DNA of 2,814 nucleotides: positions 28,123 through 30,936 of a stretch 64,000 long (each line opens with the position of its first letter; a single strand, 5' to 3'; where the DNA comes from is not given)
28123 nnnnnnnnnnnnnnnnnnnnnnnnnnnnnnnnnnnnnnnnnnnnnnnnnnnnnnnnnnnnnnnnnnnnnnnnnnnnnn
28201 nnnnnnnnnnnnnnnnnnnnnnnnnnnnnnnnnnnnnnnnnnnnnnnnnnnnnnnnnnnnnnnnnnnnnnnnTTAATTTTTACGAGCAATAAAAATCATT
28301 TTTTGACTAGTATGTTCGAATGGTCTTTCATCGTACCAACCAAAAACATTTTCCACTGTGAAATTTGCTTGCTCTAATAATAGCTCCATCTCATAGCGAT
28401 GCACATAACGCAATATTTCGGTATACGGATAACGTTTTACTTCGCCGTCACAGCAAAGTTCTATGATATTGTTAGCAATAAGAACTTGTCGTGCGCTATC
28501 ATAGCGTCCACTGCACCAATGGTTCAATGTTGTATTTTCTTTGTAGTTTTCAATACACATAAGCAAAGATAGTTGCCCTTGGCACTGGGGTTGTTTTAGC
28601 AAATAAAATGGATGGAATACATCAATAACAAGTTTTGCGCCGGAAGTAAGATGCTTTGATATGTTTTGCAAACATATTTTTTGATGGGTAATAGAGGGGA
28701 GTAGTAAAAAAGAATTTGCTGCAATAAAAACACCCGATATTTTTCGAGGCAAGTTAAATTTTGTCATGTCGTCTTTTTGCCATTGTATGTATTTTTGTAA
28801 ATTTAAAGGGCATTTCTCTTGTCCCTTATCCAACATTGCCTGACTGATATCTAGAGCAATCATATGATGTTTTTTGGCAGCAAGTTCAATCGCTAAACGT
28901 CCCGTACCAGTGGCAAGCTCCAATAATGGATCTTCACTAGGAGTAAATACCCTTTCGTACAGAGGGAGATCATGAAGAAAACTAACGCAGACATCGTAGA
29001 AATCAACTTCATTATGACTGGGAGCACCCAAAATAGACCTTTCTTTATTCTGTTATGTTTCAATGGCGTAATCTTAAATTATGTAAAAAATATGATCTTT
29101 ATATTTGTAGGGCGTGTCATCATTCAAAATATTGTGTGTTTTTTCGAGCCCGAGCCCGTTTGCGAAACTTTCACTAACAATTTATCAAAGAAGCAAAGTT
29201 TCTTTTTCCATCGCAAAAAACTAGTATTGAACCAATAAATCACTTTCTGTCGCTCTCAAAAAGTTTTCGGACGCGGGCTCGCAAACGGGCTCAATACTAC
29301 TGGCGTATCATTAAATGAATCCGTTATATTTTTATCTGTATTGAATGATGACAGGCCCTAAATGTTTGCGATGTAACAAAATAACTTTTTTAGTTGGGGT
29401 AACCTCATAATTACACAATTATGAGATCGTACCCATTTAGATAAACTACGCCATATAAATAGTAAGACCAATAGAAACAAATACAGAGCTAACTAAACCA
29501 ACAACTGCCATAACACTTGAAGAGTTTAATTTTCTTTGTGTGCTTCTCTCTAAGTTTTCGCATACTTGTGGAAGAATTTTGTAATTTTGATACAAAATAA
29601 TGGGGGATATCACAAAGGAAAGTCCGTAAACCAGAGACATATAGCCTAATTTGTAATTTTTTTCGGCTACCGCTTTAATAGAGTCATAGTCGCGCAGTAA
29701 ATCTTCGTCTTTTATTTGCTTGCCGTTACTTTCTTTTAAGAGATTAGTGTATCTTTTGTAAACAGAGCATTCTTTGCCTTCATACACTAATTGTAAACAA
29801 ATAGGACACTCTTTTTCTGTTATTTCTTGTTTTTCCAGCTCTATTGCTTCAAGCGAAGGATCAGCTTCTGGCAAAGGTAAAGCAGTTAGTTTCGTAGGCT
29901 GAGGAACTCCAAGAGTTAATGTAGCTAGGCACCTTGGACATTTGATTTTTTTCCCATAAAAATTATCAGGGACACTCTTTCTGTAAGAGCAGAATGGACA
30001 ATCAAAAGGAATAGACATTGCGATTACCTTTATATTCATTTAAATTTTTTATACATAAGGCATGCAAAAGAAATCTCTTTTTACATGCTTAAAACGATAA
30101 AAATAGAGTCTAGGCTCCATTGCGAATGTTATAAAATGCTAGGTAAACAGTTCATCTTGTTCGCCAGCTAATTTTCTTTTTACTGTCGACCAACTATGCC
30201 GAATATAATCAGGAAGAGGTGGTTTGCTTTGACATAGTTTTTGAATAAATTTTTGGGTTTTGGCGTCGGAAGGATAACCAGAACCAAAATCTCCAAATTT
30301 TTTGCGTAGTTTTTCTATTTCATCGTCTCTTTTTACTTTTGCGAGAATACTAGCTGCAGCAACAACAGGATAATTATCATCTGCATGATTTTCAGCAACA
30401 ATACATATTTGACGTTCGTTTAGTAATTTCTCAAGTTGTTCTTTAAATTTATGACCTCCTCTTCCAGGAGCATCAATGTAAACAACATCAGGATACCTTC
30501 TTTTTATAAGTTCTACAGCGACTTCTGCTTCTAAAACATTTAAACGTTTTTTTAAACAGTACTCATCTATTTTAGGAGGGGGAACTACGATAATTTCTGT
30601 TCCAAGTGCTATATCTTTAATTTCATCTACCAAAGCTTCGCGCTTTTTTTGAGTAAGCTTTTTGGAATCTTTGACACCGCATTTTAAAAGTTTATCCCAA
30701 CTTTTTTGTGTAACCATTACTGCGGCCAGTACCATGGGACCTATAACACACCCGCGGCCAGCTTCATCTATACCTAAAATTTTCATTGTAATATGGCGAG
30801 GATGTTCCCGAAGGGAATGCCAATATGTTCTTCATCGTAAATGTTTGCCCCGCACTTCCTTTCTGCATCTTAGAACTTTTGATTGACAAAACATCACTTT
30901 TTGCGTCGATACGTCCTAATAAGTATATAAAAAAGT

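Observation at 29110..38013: Undescribed MITE family (about 265 bp, 19-bp TIRs) in three copies; two direct copies bracket a tRNA-Pro plus maltokinase-like cassette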

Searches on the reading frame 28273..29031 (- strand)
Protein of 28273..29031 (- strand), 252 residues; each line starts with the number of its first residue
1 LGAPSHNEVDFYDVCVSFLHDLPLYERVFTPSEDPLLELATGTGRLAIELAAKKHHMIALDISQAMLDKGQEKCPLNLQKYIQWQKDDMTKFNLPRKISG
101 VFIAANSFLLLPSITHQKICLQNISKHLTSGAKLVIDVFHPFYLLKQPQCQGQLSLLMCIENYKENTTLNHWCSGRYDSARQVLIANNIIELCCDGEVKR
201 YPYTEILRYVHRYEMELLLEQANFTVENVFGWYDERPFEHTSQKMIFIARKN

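Call 12: search_protein_families(library=pfam, proteins=[window:28273-29031:-])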
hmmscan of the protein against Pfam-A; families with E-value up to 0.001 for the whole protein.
window:28273-29031:- (252 aa): 7 families
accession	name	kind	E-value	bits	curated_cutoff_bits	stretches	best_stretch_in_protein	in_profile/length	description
PF13649.12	Methyltransf_25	-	8.7e-11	42.8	27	1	37-131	2-96/97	Methyltransferase domain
PF13847.12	Methyltransf_31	-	2.7e-08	34.1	27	1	34-140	5-113/145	Methyltransferase domain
PF08241.18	Methyltransf_11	-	5.8e-07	30.5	21.2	1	37-136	1-95/95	Methyltransferase domain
PF13489.12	Methyltransf_23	-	8.7e-07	29.2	27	1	26-227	14-162/164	Methyltransferase domain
PF08242.18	Methyltransf_12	-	5e-06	27.6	30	1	37-134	1-98/98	Methyltransferase domain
PF00398.26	RrnaAD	-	0.00024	20.7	24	1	33-126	31-118/263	Ribosomal RNA adenine dimethylase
PF01209.24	Ubie_methyltran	-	0.00046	20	20.1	1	35-134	50-149/233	ubiE/COQ5 methyltransferase family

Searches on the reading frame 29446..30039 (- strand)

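Call 12: search_protein_families(library=pfam, proteins=[window:29446-30039:-])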
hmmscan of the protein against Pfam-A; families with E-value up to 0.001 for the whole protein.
window:29446-30039:- (197 aa): 0 families

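Call 24: search_protein_families(library=ncbifam, proteins=[window:29446-30039:-], max_evalue=0.01)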
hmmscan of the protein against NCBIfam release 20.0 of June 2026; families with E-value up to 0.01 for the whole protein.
window:29446-30039:- (197 aa): 1 family
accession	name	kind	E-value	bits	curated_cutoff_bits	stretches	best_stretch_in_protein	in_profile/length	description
NF011683.0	PRK15103.1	equivalog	0.00029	20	562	0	14-50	13-49/421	membrane integrity-associated transporter subunit PqiA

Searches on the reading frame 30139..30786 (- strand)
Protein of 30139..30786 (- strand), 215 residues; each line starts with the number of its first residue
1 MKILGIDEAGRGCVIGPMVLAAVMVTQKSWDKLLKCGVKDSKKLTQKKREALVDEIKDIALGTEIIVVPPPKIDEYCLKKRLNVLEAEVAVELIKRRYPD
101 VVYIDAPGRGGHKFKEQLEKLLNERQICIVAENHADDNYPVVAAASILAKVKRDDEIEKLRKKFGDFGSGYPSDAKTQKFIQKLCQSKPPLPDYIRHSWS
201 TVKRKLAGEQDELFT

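Call 12: search_protein_families(library=pfam, proteins=[window:30139-30786:-])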
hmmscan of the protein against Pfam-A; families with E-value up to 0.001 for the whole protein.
window:30139-30786:- (215 aa): 1 family
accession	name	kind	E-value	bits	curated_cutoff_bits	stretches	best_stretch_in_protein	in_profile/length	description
PF01351.25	RNase_HII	-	1e-47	163.1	25.8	1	4-202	1-199/199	Ribonuclease HII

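Call 22: find_encoding_contigs(protein=window:30139-30786:-, flank=10000, max_places=6)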
Protein window:30139-30786:- (215 aa): no gene with exactly this product is on record in the collection.
